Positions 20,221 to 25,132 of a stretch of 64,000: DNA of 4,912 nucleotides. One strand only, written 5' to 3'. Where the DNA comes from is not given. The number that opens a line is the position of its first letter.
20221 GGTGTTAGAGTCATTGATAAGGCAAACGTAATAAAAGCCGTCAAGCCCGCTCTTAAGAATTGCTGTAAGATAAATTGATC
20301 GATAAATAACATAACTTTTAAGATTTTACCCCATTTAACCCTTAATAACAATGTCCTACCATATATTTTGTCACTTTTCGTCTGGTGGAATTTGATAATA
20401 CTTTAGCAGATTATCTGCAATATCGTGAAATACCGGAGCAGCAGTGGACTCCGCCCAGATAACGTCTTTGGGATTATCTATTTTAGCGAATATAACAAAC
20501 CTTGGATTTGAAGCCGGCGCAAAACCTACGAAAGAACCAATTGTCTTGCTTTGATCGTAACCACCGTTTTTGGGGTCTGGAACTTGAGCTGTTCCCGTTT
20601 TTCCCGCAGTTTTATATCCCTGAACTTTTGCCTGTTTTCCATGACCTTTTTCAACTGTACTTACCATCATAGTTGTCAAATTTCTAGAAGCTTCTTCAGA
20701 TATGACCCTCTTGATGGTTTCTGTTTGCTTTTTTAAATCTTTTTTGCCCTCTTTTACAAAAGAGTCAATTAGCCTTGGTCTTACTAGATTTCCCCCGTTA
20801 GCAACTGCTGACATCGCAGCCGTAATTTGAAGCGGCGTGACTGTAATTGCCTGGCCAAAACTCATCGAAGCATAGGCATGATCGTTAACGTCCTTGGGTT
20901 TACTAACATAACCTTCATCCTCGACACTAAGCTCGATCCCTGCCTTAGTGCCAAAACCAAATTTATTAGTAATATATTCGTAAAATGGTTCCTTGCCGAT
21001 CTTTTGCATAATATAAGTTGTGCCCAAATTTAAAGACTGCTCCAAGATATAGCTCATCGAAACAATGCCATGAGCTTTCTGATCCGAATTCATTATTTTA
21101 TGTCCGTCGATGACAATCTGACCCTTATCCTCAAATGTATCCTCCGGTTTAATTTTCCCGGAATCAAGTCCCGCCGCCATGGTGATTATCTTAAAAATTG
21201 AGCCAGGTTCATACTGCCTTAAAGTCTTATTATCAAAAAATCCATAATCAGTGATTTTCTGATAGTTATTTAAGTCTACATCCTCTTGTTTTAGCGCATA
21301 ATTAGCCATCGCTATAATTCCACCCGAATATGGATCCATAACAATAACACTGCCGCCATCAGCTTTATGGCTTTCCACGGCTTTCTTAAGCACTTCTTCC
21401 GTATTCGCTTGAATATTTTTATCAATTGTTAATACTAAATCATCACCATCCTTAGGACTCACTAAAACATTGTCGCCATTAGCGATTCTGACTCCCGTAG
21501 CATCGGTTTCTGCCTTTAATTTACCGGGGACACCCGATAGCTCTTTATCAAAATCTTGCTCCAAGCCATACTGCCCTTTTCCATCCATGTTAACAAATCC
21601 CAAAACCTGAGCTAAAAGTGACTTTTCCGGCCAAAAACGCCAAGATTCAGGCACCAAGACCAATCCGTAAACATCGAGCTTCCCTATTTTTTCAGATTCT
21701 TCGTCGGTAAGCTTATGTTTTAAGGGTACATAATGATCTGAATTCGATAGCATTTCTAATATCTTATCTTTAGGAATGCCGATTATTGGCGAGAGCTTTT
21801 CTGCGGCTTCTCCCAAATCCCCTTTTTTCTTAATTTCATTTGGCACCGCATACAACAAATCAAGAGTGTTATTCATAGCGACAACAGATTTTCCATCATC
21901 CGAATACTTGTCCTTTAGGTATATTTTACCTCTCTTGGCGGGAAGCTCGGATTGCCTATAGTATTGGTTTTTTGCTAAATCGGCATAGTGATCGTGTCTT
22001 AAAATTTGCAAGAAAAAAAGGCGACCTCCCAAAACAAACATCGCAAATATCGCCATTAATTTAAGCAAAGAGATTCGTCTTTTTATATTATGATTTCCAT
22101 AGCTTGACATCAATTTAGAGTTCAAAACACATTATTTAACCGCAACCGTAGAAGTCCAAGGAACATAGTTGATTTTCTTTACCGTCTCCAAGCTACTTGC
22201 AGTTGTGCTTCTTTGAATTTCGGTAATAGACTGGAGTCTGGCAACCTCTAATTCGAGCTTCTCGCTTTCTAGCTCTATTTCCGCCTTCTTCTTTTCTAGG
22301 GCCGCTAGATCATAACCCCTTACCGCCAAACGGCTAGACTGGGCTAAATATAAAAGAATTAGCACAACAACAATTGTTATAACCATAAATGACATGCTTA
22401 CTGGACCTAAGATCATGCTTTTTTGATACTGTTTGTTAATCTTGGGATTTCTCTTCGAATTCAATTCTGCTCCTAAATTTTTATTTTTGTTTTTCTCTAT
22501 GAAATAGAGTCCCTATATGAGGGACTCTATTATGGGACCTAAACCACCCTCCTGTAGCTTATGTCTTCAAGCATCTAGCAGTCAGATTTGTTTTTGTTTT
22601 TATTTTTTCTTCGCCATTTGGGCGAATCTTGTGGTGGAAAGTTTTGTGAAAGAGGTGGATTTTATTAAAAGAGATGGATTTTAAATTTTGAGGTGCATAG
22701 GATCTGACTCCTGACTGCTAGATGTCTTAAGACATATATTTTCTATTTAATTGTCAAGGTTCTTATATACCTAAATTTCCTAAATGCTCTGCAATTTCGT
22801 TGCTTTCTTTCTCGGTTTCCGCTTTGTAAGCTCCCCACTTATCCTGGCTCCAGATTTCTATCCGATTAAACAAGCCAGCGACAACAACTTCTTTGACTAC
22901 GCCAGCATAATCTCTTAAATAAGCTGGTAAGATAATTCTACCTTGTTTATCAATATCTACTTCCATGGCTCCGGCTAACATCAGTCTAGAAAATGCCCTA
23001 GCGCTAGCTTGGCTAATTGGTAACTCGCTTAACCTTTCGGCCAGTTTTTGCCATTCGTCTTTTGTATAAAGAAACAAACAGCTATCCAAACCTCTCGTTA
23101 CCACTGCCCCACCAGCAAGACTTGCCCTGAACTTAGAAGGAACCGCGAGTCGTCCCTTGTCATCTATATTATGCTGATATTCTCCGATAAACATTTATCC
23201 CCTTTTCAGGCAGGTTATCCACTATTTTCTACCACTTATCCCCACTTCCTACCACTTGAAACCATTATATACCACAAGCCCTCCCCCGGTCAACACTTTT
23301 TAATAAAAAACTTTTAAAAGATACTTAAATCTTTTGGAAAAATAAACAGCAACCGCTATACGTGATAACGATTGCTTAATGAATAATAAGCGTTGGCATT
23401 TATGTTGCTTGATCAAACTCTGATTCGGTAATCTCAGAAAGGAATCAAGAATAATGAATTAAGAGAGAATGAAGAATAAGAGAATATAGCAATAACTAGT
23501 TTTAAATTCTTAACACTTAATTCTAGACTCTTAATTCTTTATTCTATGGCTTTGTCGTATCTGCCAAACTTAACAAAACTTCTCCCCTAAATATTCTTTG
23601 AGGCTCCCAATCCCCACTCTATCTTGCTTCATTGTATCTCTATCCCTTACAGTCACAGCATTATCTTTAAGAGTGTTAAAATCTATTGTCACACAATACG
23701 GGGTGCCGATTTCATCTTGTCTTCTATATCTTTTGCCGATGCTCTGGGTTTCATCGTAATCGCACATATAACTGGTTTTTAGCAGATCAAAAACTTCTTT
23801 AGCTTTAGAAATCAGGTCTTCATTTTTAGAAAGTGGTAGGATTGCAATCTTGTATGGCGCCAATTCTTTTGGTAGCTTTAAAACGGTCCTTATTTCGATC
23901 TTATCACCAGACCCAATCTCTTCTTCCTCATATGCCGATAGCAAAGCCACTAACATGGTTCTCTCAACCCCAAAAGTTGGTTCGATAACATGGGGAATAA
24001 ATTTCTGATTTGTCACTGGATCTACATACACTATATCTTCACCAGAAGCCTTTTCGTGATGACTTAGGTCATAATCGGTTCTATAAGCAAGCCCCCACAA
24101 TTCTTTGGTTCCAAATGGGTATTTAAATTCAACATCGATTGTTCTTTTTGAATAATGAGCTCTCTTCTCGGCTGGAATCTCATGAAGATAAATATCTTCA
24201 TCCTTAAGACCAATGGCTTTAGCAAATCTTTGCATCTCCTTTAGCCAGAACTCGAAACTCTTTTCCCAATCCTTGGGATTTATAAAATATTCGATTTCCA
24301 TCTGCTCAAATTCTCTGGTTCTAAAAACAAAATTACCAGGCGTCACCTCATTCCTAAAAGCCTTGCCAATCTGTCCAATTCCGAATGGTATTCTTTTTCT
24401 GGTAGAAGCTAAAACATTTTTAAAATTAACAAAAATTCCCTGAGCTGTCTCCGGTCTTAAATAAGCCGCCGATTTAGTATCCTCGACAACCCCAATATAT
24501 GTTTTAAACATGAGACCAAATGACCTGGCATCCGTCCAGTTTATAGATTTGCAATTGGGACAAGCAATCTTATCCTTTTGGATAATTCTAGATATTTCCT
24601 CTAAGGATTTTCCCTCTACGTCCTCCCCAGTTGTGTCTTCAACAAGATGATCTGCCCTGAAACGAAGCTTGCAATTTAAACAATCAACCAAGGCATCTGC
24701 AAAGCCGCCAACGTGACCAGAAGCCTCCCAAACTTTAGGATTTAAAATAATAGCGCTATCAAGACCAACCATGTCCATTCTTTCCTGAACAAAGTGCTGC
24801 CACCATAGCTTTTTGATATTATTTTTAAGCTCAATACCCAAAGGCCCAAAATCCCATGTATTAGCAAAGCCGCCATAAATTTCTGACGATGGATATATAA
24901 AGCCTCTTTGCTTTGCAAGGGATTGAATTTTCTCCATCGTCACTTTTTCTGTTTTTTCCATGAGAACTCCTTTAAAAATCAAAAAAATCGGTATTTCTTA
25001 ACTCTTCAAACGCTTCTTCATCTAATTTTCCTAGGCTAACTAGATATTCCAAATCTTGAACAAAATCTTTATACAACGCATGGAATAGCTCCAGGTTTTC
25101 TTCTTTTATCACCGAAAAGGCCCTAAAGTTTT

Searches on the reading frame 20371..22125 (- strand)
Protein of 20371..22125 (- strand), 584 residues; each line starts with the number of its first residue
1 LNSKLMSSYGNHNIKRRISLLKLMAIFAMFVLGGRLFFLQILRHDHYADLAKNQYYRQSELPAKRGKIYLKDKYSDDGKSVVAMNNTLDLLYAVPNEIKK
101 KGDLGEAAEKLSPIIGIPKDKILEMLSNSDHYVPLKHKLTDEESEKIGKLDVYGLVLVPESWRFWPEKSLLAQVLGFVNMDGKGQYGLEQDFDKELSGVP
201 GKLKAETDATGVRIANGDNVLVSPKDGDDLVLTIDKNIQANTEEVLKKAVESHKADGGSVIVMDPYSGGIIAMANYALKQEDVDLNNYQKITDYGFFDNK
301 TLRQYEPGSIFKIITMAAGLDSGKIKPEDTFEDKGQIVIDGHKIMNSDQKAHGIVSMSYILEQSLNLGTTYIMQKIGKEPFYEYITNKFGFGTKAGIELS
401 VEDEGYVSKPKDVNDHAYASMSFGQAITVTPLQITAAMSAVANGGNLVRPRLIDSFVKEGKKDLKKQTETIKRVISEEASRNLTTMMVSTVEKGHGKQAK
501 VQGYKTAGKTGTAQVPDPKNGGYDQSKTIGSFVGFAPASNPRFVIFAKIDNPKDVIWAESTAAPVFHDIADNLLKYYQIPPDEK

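Call 90: search_protein_families(library=pfam, proteins=[window:20371-22125:-], max_evalue=0.001)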
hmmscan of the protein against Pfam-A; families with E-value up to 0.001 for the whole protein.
window:20371-22125:- (584 aa): 2 families
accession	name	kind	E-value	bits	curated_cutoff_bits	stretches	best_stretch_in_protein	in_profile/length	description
PF00905.27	Transpeptidase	-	1.2e-67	228.6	22.1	1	258-570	1-298/299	Penicillin binding protein transpeptidase domain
PF03717.20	PBP_dimer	-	5.3e-11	43.7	24.4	1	61-216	2-178/180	Penicillin-binding Protein dimerisation domain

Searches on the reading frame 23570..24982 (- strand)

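Call 90: search_protein_families(library=pfam, proteins=[window:23570-24982:-], max_evalue=0.001)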
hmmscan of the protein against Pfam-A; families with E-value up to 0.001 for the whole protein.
window:23570-24982:- (470 aa): 2 families
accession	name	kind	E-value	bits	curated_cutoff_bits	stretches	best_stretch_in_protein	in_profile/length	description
PF03129.25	HGTP_anticodon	-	4.2e-20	72.1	21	1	378-467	1-93/94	Anticodon binding domain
PF00587.30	tRNA-synt_2b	-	1e-11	45.7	29.3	1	168-347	6-176/179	tRNA synthetase class II core domain (G, H, P, S and T)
